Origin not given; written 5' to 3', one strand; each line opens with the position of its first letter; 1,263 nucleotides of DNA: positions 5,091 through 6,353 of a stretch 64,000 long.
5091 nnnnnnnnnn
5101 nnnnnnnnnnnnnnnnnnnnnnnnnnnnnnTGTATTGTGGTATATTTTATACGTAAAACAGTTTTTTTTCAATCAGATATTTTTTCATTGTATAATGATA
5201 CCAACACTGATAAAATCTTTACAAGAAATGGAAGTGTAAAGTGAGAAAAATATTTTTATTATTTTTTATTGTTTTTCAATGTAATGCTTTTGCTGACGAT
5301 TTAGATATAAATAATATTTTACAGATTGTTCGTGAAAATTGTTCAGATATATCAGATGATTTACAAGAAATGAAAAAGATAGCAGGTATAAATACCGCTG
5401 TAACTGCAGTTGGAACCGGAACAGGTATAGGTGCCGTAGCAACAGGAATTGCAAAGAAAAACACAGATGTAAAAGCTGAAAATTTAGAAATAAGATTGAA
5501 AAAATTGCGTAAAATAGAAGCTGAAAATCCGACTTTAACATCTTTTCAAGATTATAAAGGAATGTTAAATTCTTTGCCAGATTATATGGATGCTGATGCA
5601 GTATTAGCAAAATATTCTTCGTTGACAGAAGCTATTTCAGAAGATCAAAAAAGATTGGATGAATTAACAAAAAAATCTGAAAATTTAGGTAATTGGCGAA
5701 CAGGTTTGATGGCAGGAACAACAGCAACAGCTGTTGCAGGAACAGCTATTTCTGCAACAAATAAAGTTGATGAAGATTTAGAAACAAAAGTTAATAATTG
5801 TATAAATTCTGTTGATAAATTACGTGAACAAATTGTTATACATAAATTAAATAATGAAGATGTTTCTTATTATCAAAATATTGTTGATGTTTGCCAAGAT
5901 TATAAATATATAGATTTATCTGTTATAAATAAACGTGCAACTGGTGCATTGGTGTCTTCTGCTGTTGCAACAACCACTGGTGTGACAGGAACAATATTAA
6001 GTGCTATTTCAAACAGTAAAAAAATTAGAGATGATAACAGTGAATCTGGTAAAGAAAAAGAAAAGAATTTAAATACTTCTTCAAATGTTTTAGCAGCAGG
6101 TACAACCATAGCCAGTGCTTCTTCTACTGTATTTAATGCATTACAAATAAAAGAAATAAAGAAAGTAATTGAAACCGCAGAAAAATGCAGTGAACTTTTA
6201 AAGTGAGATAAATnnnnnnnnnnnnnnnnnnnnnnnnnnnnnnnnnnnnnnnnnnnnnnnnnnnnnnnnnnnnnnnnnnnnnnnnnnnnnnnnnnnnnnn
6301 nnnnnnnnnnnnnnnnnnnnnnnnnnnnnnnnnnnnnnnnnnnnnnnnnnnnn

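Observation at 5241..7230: Duplicated secreted two-gene cassette, copy 1: conserved Gly/Ala/Thr-zipper Cys4 partner plus GH108 muramidase-tipped payload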

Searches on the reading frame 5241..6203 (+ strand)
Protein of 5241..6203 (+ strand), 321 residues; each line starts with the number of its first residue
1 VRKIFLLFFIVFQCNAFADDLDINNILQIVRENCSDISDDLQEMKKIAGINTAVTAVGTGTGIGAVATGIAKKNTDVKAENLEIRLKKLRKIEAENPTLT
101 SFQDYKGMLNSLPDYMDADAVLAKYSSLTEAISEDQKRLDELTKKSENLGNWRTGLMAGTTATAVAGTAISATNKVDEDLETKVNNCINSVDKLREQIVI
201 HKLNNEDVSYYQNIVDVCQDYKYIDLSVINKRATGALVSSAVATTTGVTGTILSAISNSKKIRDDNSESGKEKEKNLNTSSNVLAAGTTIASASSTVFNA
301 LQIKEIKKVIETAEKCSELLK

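Call 5: search_protein_families(library=pfam, proteins=[window:5241-6203:+], max_evalue=0.1)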
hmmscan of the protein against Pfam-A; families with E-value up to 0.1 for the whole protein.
window:5241-6203:+ (321 aa): 2 families
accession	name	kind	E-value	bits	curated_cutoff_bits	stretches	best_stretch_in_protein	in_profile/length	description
PF06005.17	ZapB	-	0.038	14.9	31.5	0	178-198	7-27/71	Cell division protein ZapB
PF14015.11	DUF4231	-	0.055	14.3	24.7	0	242-302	20-62/103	Protein of unknown function (DUF4231)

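Call 6: search_protein_families(library=ncbifam, proteins=[window:5241-6203:+], max_evalue=0.1)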
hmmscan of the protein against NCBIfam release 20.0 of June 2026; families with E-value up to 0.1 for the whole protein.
window:5241-6203:+ (321 aa): 0 families

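Call 10: find_homologous_proteins(query=window:5241-6203:+, max_evalue=0.001)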
Query window:5241-6203:+ (321 aa): 1328 proteins with E <= 0.001 among 6795 candidates; the best 120 are listed.
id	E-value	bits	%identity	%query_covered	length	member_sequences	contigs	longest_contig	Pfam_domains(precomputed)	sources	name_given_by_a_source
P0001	4.4e-197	671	100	100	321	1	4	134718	-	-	-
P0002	5.3e-146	503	75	99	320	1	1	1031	-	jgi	jgi:hypothetical protein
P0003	1.8e-123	429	64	100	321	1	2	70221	-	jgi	jgi:hypothetical protein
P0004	3.6e-123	428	64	95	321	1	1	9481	-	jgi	jgi:hypothetical protein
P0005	7.7e-120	418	64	100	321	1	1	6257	-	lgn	-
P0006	6.5e-117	408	61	100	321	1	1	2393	-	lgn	-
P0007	1.6e-88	315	51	99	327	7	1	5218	-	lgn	-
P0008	1.6e-84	302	50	99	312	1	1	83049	-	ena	-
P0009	4.1e-84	300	50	99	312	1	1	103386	-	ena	-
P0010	6.7e-84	300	50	100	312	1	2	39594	-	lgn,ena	-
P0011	7.2e-84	300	50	99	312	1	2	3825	-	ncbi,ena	-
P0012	1.1e-82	296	49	99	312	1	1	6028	-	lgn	-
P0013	1.1e-82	296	48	99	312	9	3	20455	-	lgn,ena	-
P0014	1.4e-82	295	48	99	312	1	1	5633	-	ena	-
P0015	1.5e-82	295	48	100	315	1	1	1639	-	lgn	-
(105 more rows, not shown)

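Call 14: find_related_loci(query=A1, collection=genome_contigs, flank=8000)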
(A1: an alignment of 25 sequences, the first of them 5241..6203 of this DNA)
Query A1 (321 aa) in genome_contigs; peptide patterns used: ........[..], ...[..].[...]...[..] (x = any residue, [..] = any of these).
316 stretches matched a pattern; 296 encode a relative of the query (tblastn E <= 1e-3); the best 80 are kept; 80 distinct loci.
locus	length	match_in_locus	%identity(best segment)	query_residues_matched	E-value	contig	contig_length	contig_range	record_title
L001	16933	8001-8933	47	3-321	4e-90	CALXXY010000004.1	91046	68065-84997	MAG: uncultured Alphaproteobacteria bacterium isolate BRZ_PP__bin55 genome assembly, contig: BRZ_PP__NODE_364_length_910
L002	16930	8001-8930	49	1-321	8e-90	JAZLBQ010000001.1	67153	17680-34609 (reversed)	MAG: Candidatus Enterousia sp. isolate T1900045063_TC20190056.MAGScoT_cleanbin_000013 SGB_4572_k141_2178087, whole genom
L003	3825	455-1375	50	4-321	4e-90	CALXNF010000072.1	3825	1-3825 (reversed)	MAG: uncultured Alphaproteobacteria bacterium isolate E02__bin305 genome assembly, contig: E02__k127_3423442, whole geno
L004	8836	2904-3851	48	1-321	2e-89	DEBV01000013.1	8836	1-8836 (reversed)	MAG TPA_asm: Alphaproteobacteria bacterium UBA2947 UBA2947_contig_63213, whole genome shotgun sequence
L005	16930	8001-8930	50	5-321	2e-89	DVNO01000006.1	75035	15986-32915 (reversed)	MAG TPA_asm: Candidatus Enterousia avicola isolate CHK136-897 CHK136__C35625_L75035_ERR2241905, whole genome shotgun seq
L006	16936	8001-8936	50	5-321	3e-87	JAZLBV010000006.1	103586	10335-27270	MAG: Candidatus Enterousia sp. isolate T1900045056_TC20190049.MAGScoT_cleanbin_000022 SGB_4557_k141_4051092, whole genom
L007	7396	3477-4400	48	3-321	4e-84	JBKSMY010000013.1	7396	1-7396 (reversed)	MAG: Alphaproteobacteria bacterium isolate KS320-82 k141_358694, whole genome shotgun sequence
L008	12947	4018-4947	48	1-321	7e-84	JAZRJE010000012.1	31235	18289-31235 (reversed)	MAG: Candidatus Enterousia sp. isolate T1900045469_YK20190160.MAGScoT_cleanbin_000038 SGB_7227_k141_1964820, whole genom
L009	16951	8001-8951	46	1-321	3e-83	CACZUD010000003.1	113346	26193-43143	MAG: uncultured proteobacterium isolate RUG12958 genome assembly, contig: RUG12958_asm_3, whole genome shotgun sequence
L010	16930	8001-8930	47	3-321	4e-83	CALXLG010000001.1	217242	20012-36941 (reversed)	MAG: uncultured Alphaproteobacteria bacterium isolate BRZ_FN__bin24 genome assembly, contig: BRZ_FN__NODE_20_length_2172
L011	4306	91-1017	48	3-321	8e-83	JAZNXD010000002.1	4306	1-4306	MAG: Candidatus Enterousia sp. isolate T1900044780_TS20190246.MAGScoT_cleanbin_000045 SGB_2551_k141_1513217, whole genom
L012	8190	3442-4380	46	2-321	6e-82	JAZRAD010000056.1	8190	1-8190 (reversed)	MAG: Candidatus Enterousia sp. isolate T1900045145_TC20190139.MAGScoT_cleanbin_000014 SGB_4937_k141_1421755, whole genom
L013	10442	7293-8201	47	5-321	6e-82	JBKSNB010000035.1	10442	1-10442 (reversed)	MAG: Alphaproteobacteria bacterium isolate KH370_54 k141_551096, whole genome shotgun sequence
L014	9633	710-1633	47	3-321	9e-82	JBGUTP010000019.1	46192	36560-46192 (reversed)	MAG: Candidatus Enterousia sp. isolate fecal_MAG_67 fecal_MAG_67_contig_0019, whole genome shotgun sequence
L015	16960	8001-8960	44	1-321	2e-81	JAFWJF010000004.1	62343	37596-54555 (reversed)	MAG: Alphaproteobacteria bacterium isolate RGIG5789 Sheep_Ileum-5__c126629, whole genome shotgun sequence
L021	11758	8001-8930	47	3-321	7e-80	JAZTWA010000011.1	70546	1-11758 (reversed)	MAG: Candidatus Enterousia sp. isolate T1900045335_YK20190024.MAGScoT_cleanbin_000047 SGB_6593_k141_838288, whole genome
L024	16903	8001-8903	47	1-321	3e-79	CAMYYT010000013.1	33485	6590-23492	MAG TPA_asm: uncultured proteobacterium isolate SRR10912537_bin.24_metaWRAP_v1.3_MAG genome assembly, contig: ERZ1421001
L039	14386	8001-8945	44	1-321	8e-77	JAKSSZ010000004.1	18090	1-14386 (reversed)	MAG: Alphaproteobacteria bacterium isolate Horse_feces294 MAG294_4, whole genome shotgun sequence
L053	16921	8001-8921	44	1-321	3e-75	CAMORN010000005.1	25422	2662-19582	MAG: uncultured Alphaproteobacteria bacterium isolate SRR873606_bin.79_metaWRAP_v1.3_MAG genome assembly, contig: NODE_3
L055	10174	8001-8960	43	1-321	1e-74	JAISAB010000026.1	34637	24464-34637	MAG: Rickettsiales bacterium isolate Gx481_bin12 k119_441967, whole genome shotgun sequence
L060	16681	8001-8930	44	2-321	8e-73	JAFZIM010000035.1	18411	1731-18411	MAG: Alphaproteobacteria bacterium isolate RGIG7797 Water_buffalos_Reticulum-1__c340664, whole genome shotgun sequence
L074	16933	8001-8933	41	1-320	3e-70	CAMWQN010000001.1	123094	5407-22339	MAG TPA_asm: uncultured Rickettsiales bacterium isolate SRR14411243_bin.1_metawrap_v1.3_MAG genome assembly, contig: NOD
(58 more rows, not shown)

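Call 19: predict_structure(alignment_id=A1)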
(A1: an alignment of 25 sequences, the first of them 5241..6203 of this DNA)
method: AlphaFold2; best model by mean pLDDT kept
length: 321 residues; sequences in the alignment: 25
mean_pLDDT: 76.2   pTM: 0.63
mean pLDDT of the five models: 76.2, 54.2, 47.2, 47.1, 43.3
residues with pLDDT >= 90: 0; 70-90: 246; 50-70: 43; < 50: 32
segments of 3 or more residues with pLDDT < 50: 1-3, 10-20, 97-112
pLDDT, mean of each block of 10 residues (from residue 1): 51 41 78 81 86 85 83 80 64 54 47 52 56 73 85 86 85 84 88 87 84 85 83 86 83 82 77 80 80 84 88 84 76
secondary structure, 60 per line:
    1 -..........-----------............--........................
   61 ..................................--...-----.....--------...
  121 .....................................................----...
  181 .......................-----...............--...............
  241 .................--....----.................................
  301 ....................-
elements in order: H2-11 H23-34 H37-94 H105-109 H118-173 H178-203 H209-223 H226-257 H260-263 H268-320
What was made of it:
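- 5241..6206 (+): Partner1 CDS (321 aa): a Sec signal peptide followed by an all-helical protein with four small-residue helices and four invariant Cys. AF2 model is all-alpha, pLDDT 76 (call 19).
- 5457..5681 (+): Charged helical hairpin between S1 and S2 (aa 73-147), variable in length across the family. AF2 shows long helices 37-94 and 118-173 (call 19).
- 5760..5930 (+): Helical region carrying invariant Cys187 and Cys218. AF2 helices 178-203 and 209-223 (call 19).
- On Two-partner secretion (TpsB/TpsA, CdiB/CdiA): The partner is predicted to be all-alpha (call 19).
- Only one of the five AF2 partner models was confident (call 19).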

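Call 21: search_solved_structures(query=A1, max_evalue=10)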
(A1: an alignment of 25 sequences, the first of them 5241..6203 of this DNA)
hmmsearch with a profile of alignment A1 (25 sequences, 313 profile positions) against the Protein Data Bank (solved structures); distinct sequences matched with E-value up to 10: 19.
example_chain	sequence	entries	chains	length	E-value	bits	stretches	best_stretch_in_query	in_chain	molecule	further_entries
5xau_C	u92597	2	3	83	0.21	13.8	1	85-152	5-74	Laminin subunit gamma-1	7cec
3csx_A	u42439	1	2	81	0.24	13.6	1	89-145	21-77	Putative uncharacterized protein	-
4zry_B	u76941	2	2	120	0.28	13.3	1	162-204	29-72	Keratin, type II cytoskeletal 1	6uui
8d06_A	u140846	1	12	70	0.43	12.7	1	77-142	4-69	HALC3_104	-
4xa6_A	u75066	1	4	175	1.4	11.1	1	71-141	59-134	Gp7-MYH7(1777-1855)-EB1 chimera protein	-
3mgg_A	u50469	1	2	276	1.4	11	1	59-99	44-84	Methyltransferase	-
3qh9_A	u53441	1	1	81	1.8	10.7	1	68-137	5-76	Liprin-beta-2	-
5fv8_A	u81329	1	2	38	2.1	10.5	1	111-142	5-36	FOSW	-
2d1l_A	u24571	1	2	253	2.1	10.5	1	68-141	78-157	Metastasis suppressor protein 1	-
1ohh_H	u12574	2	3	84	2.1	10.4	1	89-141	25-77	ATPase inhibitor, mitochondrial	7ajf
7ooc_H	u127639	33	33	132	2.2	10.4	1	40-97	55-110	30S ribosomal protein S9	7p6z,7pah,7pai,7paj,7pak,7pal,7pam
2xhe_B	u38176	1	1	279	2.3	10.4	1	77-144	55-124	SYNTAXIN1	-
6kos_A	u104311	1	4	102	3.1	9.9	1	77-138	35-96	SUWA (Super WA20)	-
2lse_A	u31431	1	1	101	3.7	9.7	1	76-140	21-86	Four Helix Bundle Protein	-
6yrl_A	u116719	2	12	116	4.2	9.5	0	71-142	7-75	Centriole protein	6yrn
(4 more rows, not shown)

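Call 23: fold_search(model_id=the predicted structure, library=pdb)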
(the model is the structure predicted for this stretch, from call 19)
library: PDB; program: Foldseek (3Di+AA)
matches with E <= 10: 488; with E <= 0.001: 0
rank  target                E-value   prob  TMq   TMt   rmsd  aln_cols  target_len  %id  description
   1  8r5s_A                3.2e-02  0.92  0.25  0.31  28.3       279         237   11  t113 - De-novo designed soluble homotetramer (released 2024-11-27)
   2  8r5s_E                4.5e-02  0.90  0.25  0.31  27.5       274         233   10  t113 - De-novo designed soluble homotetramer (released 2024-11-27)
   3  8f7n                  7.4e-02  0.57  0.21  0.19  30.2       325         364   11  Crystal structure of chemoreceptor McpZ ligand sensing domain (released 2023-07-05)
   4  8r5s_D                9.7e-02  0.75  0.24  0.30  28.3       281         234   10  t113 - De-novo designed soluble homotetramer (released 2024-11-27)
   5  8afa_A                1.1e-01  0.15  0.12  0.10  32.3       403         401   10  Cryo-EM structure of a substrate-bound glutamate transporter homologue GltTk encapsulated within a nanodisc (released 2023-04-05)
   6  4mt4_A                1.1e-01  0.21  0.13  0.10  23.8       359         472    9  Crystal structure of the Campylobacter jejuni CmeC outer membrane channel (released 2014-09-24)
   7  5bun_B                1.3e-01  0.21  0.18  0.14  25.7       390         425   10  Crystal structure of an antigenic outer membrane protein ST50 from Salmonella Typhi (released 2015-12-23)
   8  8w20_A                1.3e-01  0.44  0.22  0.12  66.5       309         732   11  Umb1 umbrella toxin particle (released 2024-04-17)
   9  8r5s_G                1.7e-01  0.51  0.20  0.25  29.9       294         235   12  t113 - De-novo designed soluble homotetramer (released 2024-11-27)
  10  9a2x_MODEL_1_A        2.9e-01  0.16  0.17  0.12  26.9       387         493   10  Model of E. coli TolC by in-cell photo-crosslinking MS and deep learning (released 2023-02-24)
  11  4tql_A                3.1e-01  0.38  0.20  0.26  25.6       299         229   10  Computationally designed three helix bundle (released 2014-10-15)
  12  7p5m_A                3.4e-01  0.12  0.15  0.13  47.6       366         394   12  Cryo-EM structure of human TTYH2 in lipid nanodiscs (released 2021-08-11)
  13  9g71_A                3.8e-01  0.16  0.20  0.16  45.6       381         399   12  Cryo-EM structure of TTYH2 in complex with lipids in GDN (released 2025-05-21)
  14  7ng8_A                3.8e-01  0.16  0.18  0.15  24.9       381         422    9  Trimeric efflux pump Klebsiella TolC in complex with KlebC (released 2021-06-30)
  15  5jdo_A                3.9e-01  0.28  0.18  0.23  25.2       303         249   12  T. congolense haptoglobin-haemoglobin receptor in complex with haemoglobin (released 2016-04-27)
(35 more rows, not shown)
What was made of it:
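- On ClyA-family alpha-pore-forming toxins: Foldseek E 0.6-1.0 with TM-scores of 0.2 or less (call 23).
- Weak, non-significant Foldseek hits include YaxAB, AhlB, SmhB and MakA (E 0.6-1; call 23).
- Tried and rejected: Pfam, NCBIfam, a PDB profile search and Foldseek on the AF2 model all gave nothing significant (calls 5, 6, 21, 23).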

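Call 37: search_protein_families(library=pfam, alignment_id=A3, max_evalue=0.01)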
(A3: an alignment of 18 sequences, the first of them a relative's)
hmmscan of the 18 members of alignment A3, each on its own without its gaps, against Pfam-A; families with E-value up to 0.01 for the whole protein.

A. member 1, L004:3851-4714:+ (288 aa): 0 families

B. families by the number of members that match (of 18 scanned): 6 families
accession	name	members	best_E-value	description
PF00089.32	Trypsin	3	1.1e-10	Trypsin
PF13365.12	Trypsin_2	3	8.8e-08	Trypsin-like peptidase domain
PF01832.25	Glucosaminidase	1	1.7e-08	Mannosyl-glycoprotein endo-beta-N-acetylglucosaminidase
PF03734.19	YkuD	1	7.4e-05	L,D-transpeptidase catalytic domain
PF10908.13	Tlde1_dom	1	8e-05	Tlde1 domain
PF05838.17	Glyco_hydro_108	1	0.00022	Glycosyl hydrolase 108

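Call 39: search_protein_families(library=pfam, proteins=[L039:8945-10378:+, L006:8936-10423:+, L053:8921-10135:+, L060:8930-10366:+, L055:8960-10150:+, L074:8939-9757:+, L021:6457-7158:+, L009:10812-11774:+, L004:6155-7111:+, L024:8903-9880:+], max_evalue=0.01)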
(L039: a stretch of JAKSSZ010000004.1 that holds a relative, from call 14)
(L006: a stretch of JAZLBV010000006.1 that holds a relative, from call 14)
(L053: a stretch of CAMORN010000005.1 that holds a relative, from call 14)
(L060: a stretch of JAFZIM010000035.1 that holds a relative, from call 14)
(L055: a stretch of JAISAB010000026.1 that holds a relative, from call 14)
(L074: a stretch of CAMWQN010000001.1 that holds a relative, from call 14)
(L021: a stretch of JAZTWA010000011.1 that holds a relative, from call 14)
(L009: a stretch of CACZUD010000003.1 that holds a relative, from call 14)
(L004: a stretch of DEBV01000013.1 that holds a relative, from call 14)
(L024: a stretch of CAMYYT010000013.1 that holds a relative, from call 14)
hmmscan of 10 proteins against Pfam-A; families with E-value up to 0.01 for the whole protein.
L039:8945-10378:+ (478 aa): 0 families

L006:8936-10423:+ (496 aa): 2 families
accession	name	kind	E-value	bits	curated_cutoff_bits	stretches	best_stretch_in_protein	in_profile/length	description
PF03734.19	YkuD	-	7.4e-05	23.8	23.4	1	303-458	10-144/146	L,D-transpeptidase catalytic domain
PF10908.13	Tlde1_dom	-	8e-05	23.5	30.1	1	335-446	14-105/120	Tlde1 domain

L053:8921-10135:+ (405 aa): 2 families
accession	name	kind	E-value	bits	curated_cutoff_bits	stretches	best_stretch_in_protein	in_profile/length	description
PF00089.32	Trypsin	-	1.1e-10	42.1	20.6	2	32-107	11-97/220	Trypsin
PF13365.12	Trypsin_2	-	8.8e-08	33.4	27.6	1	57-219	10-144/144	Trypsin-like peptidase domain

L060:8930-10366:+ (479 aa): 0 families

L055:8960-10150:+ (397 aa): 0 families

L074:8939-9757:+ (273 aa): 1 family
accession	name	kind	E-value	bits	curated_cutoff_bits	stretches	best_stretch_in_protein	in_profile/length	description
PF01832.25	Glucosaminidase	-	1.7e-08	35.6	30.2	1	155-231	2-81/123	Mannosyl-glycoprotein endo-beta-N-acetylglucosaminidase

L021:6457-7158:+ (234 aa): 0 families

L009:10812-11774:+ (321 aa): 2 families
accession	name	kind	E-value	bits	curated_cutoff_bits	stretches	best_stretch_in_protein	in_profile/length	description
PF13365.12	Trypsin_2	-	2.1e-05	25.7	27.6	0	253-274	123-144/144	Trypsin-like peptidase domain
PF00089.32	Trypsin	-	3e-05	24.4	20.6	1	40-280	7-199/220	Trypsin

L004:6155-7111:+ (319 aa): 2 families
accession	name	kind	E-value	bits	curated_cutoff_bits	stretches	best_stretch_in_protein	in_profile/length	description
PF00089.32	Trypsin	-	9e-10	39.2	20.6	1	40-278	6-211/220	Trypsin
PF13365.12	Trypsin_2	-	2.8e-06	28.6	27.6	1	61-260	1-144/144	Trypsin-like peptidase domain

L024:8903-9880:+ (326 aa): 0 families
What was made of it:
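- Recognised domains include GH108, GH73 glucosaminidase, YkuD/Tlde1 and trypsin-like (calls 5, 37, 39). Three different peptidoglycan-acting enzyme classes occur among the cargos (calls 5, 37, 39).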

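Call 59: search_protein_representatives(alignment_id=A1)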
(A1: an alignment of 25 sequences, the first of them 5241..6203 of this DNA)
Query: 25 sequences, 313 profile positions. Proteins with E-value up to 0.001 (for the whole library): 436; up to 1e-10: 348; up to 1e-30: 196. The best 150 are listed.
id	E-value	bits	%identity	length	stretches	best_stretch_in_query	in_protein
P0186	2.1e-132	457.3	-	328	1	5-313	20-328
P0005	1.3e-131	454.6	-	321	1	1-313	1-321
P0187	2.4e-124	430.8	-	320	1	6-313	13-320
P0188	1.7e-117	408.3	-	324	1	5-313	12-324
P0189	6.4e-115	399.9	-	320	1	4-312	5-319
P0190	1.4e-113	395.4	-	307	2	1-223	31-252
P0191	1.1e-108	379.4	-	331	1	11-313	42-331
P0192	3.7e-106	371.1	-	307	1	1-313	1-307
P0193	6.1e-103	360.5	-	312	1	5-313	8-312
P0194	1.4e-99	349.5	-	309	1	5-313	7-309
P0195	2.2e-98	345.5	-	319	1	6-312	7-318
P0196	3.5e-98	344.9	-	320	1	1-313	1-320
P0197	7.0e-98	343.9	-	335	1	4-312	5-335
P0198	1.1e-97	343.3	-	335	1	5-313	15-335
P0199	9.8e-97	340.1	-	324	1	1-313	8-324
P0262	2.6e-67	243.4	-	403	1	5-263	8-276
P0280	4.3e-59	216.4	-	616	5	78-312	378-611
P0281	5.0e-59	216.2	-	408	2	84-312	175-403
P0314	7.8e-47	176.2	-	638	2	78-313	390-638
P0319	2.0e-45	171.5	-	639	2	84-313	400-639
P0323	3.2e-44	167.6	-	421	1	21-312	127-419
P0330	8.8e-43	162.9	-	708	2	80-312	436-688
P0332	1.4e-42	162.2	-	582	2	103-313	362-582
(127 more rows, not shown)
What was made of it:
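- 5241..6206 (+): The family has at least 1,328 members (call 10) and 436 clusters at 50% identity (call 59).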
